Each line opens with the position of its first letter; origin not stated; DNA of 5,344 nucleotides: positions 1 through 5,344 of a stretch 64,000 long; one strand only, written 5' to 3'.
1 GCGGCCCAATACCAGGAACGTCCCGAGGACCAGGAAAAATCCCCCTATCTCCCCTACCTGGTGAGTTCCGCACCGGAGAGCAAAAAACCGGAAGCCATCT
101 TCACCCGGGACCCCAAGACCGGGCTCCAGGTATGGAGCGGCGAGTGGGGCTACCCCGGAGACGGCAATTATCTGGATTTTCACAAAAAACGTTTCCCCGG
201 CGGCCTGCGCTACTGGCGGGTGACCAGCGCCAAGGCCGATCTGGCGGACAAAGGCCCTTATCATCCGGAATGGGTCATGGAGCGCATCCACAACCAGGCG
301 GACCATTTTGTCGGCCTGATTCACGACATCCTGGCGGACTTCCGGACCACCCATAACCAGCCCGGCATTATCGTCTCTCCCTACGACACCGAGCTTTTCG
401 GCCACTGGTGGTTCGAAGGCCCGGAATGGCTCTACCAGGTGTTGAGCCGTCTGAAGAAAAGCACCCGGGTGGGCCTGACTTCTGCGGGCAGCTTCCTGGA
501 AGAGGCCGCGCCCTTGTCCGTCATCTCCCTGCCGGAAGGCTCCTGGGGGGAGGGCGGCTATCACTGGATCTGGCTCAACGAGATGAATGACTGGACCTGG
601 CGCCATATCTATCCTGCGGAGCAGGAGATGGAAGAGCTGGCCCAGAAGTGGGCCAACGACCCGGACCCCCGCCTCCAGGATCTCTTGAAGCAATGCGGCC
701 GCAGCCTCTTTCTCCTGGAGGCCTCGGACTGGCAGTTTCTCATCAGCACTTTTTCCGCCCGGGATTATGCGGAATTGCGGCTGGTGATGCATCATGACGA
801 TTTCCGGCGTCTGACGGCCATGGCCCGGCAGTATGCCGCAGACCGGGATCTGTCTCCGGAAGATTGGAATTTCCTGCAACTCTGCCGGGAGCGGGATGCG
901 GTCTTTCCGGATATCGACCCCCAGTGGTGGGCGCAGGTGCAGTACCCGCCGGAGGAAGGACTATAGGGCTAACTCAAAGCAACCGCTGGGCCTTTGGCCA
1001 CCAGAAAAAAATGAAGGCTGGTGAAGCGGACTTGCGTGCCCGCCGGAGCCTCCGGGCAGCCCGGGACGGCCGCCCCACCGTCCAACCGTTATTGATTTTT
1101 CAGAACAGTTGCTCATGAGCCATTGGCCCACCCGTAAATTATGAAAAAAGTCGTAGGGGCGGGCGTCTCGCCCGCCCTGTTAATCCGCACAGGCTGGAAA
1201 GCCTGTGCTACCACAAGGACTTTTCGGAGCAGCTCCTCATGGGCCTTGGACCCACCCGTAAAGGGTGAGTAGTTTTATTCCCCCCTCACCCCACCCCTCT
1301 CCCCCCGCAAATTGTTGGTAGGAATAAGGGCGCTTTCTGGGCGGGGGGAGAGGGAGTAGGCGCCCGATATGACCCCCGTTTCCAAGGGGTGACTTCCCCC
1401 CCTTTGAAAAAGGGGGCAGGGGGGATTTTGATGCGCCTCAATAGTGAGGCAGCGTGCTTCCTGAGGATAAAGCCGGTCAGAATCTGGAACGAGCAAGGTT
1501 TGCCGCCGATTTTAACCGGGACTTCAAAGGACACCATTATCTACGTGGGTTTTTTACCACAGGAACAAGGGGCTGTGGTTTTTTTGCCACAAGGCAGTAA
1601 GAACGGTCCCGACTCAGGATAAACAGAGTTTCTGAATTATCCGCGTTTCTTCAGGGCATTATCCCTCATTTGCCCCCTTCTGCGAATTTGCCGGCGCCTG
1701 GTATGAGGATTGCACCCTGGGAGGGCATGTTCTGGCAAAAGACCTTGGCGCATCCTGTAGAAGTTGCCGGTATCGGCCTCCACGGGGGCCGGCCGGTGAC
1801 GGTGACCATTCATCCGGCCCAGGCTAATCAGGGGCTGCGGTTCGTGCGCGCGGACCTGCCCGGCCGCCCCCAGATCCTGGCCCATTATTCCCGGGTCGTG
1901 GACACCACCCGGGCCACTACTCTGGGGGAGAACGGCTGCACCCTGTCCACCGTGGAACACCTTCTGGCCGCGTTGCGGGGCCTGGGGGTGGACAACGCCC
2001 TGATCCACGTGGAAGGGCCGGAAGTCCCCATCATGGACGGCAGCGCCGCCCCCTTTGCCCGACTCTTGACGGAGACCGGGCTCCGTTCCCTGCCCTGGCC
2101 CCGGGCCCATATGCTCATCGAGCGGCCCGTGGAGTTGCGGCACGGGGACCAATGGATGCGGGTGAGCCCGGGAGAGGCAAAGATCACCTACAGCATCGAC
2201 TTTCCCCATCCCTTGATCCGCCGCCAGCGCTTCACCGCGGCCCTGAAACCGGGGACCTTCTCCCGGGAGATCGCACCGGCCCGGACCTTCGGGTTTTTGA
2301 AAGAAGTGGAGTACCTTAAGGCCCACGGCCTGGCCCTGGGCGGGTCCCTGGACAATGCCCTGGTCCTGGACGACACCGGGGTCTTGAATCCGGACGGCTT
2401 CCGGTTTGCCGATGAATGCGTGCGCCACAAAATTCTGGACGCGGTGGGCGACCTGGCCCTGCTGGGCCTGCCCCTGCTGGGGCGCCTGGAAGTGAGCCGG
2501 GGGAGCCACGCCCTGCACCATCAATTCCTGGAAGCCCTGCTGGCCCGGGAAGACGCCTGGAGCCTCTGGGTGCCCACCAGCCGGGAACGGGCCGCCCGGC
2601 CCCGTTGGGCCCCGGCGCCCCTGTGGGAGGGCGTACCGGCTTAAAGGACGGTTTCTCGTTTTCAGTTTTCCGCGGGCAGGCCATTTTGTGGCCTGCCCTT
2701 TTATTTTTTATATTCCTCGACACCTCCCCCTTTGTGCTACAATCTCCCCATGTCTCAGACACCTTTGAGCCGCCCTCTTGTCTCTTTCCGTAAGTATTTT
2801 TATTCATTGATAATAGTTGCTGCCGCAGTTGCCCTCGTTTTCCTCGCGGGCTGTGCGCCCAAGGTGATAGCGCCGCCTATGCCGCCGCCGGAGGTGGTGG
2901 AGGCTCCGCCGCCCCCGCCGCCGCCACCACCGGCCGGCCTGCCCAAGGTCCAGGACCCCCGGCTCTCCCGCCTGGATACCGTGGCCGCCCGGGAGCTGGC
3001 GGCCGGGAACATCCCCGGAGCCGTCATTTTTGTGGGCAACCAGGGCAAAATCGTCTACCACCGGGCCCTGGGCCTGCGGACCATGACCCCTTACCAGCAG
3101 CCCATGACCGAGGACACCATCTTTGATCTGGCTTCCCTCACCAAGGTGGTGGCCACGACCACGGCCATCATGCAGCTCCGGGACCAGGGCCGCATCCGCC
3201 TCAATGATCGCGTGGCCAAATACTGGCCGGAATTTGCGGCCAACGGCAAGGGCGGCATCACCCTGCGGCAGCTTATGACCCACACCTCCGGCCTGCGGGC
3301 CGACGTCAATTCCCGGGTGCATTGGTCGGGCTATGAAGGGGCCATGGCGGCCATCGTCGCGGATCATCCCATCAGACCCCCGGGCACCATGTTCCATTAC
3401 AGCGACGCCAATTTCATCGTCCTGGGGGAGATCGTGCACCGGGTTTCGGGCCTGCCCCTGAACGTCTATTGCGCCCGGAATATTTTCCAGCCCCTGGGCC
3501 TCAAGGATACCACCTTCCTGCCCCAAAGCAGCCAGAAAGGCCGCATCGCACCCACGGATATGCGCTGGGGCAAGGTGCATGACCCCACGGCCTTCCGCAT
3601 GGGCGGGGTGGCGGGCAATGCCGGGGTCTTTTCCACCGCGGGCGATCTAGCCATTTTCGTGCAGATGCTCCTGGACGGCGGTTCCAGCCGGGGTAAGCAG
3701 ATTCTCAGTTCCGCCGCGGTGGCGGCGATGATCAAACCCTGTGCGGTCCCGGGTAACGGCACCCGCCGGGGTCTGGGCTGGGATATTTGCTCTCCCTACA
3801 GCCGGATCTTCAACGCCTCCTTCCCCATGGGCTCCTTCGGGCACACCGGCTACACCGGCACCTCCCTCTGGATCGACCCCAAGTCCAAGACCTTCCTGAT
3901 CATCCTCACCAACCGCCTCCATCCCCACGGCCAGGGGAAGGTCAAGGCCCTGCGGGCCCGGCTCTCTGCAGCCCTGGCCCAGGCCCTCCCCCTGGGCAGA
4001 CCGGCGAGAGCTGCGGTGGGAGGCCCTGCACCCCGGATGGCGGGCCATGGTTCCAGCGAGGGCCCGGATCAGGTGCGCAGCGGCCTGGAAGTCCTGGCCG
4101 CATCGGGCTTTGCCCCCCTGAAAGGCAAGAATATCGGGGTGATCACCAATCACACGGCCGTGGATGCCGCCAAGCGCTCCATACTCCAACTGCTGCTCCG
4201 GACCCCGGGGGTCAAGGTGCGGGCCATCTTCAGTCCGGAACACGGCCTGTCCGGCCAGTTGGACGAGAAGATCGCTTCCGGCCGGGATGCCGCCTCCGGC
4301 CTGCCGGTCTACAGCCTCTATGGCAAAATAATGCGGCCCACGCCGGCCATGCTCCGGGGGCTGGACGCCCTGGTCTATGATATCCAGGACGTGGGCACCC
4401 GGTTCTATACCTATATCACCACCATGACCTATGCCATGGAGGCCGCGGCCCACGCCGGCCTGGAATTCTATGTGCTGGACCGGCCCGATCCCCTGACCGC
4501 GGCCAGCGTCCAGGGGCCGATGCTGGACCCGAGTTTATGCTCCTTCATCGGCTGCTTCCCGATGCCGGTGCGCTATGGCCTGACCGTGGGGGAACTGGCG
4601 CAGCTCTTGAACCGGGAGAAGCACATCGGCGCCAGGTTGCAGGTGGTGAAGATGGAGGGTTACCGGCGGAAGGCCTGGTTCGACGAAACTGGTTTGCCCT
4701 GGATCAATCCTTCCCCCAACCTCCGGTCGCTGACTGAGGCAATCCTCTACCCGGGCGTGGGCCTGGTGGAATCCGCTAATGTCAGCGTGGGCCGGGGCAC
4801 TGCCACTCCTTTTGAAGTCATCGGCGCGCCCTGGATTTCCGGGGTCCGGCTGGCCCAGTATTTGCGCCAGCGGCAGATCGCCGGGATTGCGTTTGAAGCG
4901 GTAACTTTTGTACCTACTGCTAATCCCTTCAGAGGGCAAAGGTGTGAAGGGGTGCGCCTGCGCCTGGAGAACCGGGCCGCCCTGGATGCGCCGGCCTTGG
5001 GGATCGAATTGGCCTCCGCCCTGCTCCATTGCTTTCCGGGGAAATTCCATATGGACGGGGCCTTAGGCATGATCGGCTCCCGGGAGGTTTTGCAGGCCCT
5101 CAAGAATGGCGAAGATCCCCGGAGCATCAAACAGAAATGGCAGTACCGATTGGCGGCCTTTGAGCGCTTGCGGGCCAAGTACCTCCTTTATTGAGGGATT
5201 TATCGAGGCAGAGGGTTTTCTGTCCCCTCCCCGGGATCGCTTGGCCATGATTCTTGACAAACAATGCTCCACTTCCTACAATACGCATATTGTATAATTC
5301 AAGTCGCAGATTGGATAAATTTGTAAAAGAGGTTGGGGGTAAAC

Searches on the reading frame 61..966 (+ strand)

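Call 89: search_protein_families(library=pfam, proteins=[window:61-966:+], max_evalue=0.00001)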
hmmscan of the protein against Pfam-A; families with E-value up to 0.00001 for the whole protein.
window:61-966:+ (301 aa): 1 family
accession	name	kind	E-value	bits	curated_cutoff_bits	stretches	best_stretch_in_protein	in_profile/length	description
PF09210.16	BE_C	-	2.5e-20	73.2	25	1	182-290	1-101/101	1,4-alpha-glucan branching enzyme, C-terminal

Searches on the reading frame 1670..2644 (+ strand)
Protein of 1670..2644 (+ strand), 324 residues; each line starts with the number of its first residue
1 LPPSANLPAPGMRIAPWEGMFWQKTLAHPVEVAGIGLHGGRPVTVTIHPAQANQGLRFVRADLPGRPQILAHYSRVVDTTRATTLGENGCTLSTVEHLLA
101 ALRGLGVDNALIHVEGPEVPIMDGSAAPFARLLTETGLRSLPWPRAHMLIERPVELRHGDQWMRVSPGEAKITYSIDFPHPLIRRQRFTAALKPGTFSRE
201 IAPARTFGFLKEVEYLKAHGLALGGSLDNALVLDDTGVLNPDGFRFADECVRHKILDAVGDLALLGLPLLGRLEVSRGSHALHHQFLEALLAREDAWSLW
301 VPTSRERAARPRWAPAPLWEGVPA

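Call 40: search_protein_families(library=pfam, proteins=[window:1670-2644:+], max_evalue=0.001)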
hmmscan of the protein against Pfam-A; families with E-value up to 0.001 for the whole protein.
window:1670-2644:+ (324 aa): 1 family
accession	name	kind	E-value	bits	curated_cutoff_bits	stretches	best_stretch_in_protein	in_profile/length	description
PF03331.19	LpxC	-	3.1e-104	348.7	27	1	23-291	1-267/268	UDP-3-O-acyl N-acetylglycosamine deacetylase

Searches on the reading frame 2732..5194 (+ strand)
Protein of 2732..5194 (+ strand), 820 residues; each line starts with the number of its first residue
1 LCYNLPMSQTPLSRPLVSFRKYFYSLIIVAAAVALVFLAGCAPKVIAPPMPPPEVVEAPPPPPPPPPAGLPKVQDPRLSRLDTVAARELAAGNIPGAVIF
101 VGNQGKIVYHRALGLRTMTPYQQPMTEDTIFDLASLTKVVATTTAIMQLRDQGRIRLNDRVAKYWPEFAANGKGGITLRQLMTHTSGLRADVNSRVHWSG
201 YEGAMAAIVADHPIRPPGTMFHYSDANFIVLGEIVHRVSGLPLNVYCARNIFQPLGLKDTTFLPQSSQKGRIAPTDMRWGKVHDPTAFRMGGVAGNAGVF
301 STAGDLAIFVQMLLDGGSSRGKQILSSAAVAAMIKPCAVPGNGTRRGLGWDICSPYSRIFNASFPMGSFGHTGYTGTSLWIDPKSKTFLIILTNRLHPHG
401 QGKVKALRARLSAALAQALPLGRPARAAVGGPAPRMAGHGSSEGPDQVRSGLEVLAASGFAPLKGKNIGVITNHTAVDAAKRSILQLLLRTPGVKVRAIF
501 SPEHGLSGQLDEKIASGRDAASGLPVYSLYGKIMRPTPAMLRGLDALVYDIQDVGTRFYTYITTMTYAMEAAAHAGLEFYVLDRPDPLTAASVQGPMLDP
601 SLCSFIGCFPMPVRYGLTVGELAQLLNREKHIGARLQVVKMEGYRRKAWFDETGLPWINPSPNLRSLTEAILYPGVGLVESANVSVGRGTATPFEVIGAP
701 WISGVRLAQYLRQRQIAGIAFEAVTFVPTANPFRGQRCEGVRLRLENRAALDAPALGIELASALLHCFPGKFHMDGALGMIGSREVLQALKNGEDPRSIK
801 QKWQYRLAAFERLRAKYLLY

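Call 40: search_protein_families(library=pfam, proteins=[window:2732-5194:+], max_evalue=0.001)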
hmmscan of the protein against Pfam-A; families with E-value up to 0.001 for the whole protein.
window:2732-5194:+ (820 aa): 3 families
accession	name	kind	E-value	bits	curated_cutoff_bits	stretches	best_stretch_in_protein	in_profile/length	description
PF07075.17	NamZ_N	-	2.4e-80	269.2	26.9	1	468-667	1-202/203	Exo-beta-N-acetylmuramidase NamZ, N-terminal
PF00144.29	Beta-lactamase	-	8.2e-79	265.6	27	1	84-412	4-327/329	Beta-lactamase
PF20732.2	NamZ_C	-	3.4e-43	148.5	25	1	671-820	1-152/152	Exo-beta-N-acetylmuramidase NamZ, C-terminal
